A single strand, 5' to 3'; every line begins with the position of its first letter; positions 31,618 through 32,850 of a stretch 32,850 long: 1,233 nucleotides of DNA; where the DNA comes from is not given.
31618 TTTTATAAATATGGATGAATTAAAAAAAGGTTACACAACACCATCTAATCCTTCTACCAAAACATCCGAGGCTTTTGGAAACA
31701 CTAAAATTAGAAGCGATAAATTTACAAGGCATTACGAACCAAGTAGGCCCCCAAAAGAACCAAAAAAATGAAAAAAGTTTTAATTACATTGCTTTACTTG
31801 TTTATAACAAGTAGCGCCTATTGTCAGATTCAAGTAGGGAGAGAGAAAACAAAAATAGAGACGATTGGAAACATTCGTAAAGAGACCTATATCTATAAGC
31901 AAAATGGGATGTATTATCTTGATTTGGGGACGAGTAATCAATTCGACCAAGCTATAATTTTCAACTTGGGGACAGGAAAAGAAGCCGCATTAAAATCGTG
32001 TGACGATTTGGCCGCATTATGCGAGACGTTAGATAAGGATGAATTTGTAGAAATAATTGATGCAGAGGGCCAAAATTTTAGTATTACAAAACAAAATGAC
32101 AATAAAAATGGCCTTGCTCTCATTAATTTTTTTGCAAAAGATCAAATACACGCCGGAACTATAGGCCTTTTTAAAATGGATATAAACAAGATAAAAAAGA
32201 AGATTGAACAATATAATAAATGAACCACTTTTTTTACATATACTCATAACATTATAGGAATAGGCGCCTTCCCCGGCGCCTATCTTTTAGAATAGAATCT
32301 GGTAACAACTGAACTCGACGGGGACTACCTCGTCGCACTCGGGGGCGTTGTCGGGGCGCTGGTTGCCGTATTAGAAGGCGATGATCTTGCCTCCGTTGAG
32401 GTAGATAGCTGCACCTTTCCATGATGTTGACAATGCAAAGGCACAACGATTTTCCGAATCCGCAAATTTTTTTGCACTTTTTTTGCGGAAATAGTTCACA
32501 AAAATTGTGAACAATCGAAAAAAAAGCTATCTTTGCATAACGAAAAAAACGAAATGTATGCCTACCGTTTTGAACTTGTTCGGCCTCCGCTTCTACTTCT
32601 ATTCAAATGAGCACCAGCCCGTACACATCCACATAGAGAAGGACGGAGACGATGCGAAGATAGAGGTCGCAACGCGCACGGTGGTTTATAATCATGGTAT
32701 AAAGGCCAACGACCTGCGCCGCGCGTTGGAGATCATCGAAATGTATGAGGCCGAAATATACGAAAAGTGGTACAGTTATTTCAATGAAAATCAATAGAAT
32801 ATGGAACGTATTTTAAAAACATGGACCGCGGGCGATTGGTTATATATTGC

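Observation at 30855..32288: AT-rich four-gene operon led by the repressor: unrecognised membrane, small and secreted proteins in the classical exclusion/defence slot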

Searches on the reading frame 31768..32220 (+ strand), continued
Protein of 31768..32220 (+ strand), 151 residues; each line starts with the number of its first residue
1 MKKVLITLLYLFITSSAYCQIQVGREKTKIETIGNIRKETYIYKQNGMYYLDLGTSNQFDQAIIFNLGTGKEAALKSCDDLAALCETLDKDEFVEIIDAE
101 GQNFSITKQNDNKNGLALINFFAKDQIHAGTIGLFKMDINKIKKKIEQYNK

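Call 64: find_encoding_contigs(protein=P0010, flank=5000, max_places=2)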
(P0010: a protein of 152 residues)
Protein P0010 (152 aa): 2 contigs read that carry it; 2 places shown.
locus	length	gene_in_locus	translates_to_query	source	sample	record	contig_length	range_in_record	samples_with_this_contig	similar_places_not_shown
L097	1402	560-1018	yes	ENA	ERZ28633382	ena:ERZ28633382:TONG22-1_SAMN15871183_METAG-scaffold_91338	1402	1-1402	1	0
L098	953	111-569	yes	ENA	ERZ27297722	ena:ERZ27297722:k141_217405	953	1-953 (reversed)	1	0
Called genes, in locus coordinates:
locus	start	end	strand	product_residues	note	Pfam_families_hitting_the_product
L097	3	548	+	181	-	?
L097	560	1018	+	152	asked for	-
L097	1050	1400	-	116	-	?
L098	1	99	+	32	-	?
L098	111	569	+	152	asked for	-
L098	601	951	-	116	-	?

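Call 65: find_encoding_contigs(protein=P0013, flank=5000, max_places=2)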
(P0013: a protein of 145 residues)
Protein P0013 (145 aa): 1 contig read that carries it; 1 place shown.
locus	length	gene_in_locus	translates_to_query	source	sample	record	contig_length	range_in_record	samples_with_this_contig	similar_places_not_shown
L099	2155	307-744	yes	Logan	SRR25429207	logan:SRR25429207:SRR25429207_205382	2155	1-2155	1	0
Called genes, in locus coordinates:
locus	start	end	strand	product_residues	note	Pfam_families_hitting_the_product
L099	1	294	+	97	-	?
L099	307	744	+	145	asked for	-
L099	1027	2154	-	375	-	?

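Call 67: search_dna_similar(query=P0004, collection=phages, mode=protein, max_evalue=0.001, max_rows=25)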
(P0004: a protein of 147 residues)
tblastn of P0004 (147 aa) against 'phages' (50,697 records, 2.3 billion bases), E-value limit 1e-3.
No match.

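Call 68: search_protein_families(library=phrogs, alignment_id=A3, max_evalue=0.001)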
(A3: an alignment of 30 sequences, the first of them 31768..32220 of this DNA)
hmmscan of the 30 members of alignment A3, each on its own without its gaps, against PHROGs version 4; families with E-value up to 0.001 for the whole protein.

A. member 1, window:31768-32220:+ (151 aa): 0 families

B. families by the number of members that match (of 30 scanned): 0 families

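Call 90: search_dna_similar(query=window:31768-32220:+, collection=phages, mode=protein, max_evalue=0.1, max_rows=10)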
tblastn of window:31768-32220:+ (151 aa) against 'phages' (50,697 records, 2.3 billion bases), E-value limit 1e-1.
No match.

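Call 101: find_related_loci(query=P0004, collection=viral_contigs, flank=5000)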
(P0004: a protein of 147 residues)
Query P0004 (147 aa) in viral_contigs; peptide patterns used: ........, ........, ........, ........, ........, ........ (x = any residue, [..] = any of these).
21 stretches matched a pattern, but none encodes a relative of the query by tblastn (E <= 1e-3).

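Call 102: find_related_loci(query=P0135, collection=viral_contigs, flank=5000)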
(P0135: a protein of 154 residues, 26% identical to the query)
Query P0135 (154 aa) in viral_contigs; peptide patterns used: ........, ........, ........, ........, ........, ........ (x = any residue, [..] = any of these).
12 stretches matched a pattern, but none encodes a relative of the query by tblastn (E <= 1e-3).

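Call 104: fold_search(model_id=the predicted structure, library=viral)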
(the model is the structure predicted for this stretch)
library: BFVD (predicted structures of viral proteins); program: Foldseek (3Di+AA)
matches with E <= 10: 963; with E <= 0.001: 0
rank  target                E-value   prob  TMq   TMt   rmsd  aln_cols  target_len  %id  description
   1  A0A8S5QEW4            3.3e-02  0.20  0.20  0.09  24.3       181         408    9  Uncharacterized protein [Caudovirales sp. ctqPn17]
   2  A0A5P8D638            4.2e-02  0.18  0.21  0.21  18.2       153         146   10  (no name in the UniProt tables at hand)
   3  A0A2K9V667            5.0e-02  0.96  0.40  0.44   5.2       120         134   11  (no name in the UniProt tables at hand)
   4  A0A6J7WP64            5.3e-02  0.11  0.17  0.15  21.2       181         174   12  Uncharacterized protein [uncultured Caudovirales phage]
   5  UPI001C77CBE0         6.3e-02  0.69  0.32  0.36  10.5       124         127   12  (no name look-up for this kind of identifier)
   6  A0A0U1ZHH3            6.3e-02  0.20  0.18  0.06  18.7       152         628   15  Putative tail fiber protein [Ralstonia phage phiITL-1]
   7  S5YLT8                7.1e-02  0.77  0.40  0.43   9.6       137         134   12  Uncharacterized protein [Mycobacterium phage Dylan]
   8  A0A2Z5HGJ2            7.6e-02  0.18  0.24  0.14  16.6       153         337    8  (no name in the UniProt tables at hand)
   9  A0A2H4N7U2            8.0e-02  0.85  0.33  0.19  20.0       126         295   13  (no name in the UniProt tables at hand)
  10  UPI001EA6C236         8.0e-02  0.25  0.25  0.16  14.9       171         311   10  (no name look-up for this kind of identifier)
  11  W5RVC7                1.1e-01  0.82  0.29  0.27   8.0        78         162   18  Uncharacterized protein [Staphylococcus phage vB_SepS_SEP9]
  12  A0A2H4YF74            1.2e-01  0.38  0.32  0.29  14.7       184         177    9  Uncharacterized protein [Aeromonas phage Ah1]
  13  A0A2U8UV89            1.2e-01  0.16  0.20  0.12  16.5       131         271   12  Non structural protein 3 (Fragment) [Rotavirus C]
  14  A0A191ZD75            1.4e-01  0.66  0.29  0.41   4.9        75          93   12  Uncharacterized protein [Erwinia phage vB_EamP_Gutmeister]
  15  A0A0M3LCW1            1.4e-01  0.38  0.30  0.06  19.4       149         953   13  Protein TE25 [Testudinid alphaherpesvirus 3]
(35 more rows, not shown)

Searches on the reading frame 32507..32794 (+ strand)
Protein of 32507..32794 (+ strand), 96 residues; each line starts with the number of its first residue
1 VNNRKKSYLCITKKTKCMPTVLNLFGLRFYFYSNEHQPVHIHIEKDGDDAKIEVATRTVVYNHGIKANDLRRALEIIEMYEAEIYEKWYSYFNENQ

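Call 8: search_protein_families(library=pfam, proteins=[window:32507-32794:+], max_evalue=0.1)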
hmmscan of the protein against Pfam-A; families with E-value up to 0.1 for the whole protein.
window:32507-32794:+ (96 aa): 1 family
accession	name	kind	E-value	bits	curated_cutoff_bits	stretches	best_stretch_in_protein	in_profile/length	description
PF13711.11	DUF4160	-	4.3e-18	65.7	23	1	26-88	1-64/65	Domain of unknown function (DUF4160)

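Call 9: search_protein_families(library=phrogs, proteins=[window:32507-32794:+], max_evalue=0.1)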
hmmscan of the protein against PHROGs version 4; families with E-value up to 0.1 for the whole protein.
window:32507-32794:+ (96 aa): 2 families
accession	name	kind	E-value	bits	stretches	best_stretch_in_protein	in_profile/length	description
phrog_14333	-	unknown function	2.1e-05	26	1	18-91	1-73/86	-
phrog_659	-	DNA, RNA and nucleotide metabolism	0.036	14.6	1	16-79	114-181/205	Sak-like ssDNA annealing protein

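Call 10: search_protein_families(library=padloc, proteins=[window:32507-32794:+], max_evalue=0.1)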
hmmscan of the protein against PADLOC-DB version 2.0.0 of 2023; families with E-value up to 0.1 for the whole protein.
window:32507-32794:+ (96 aa): 0 families
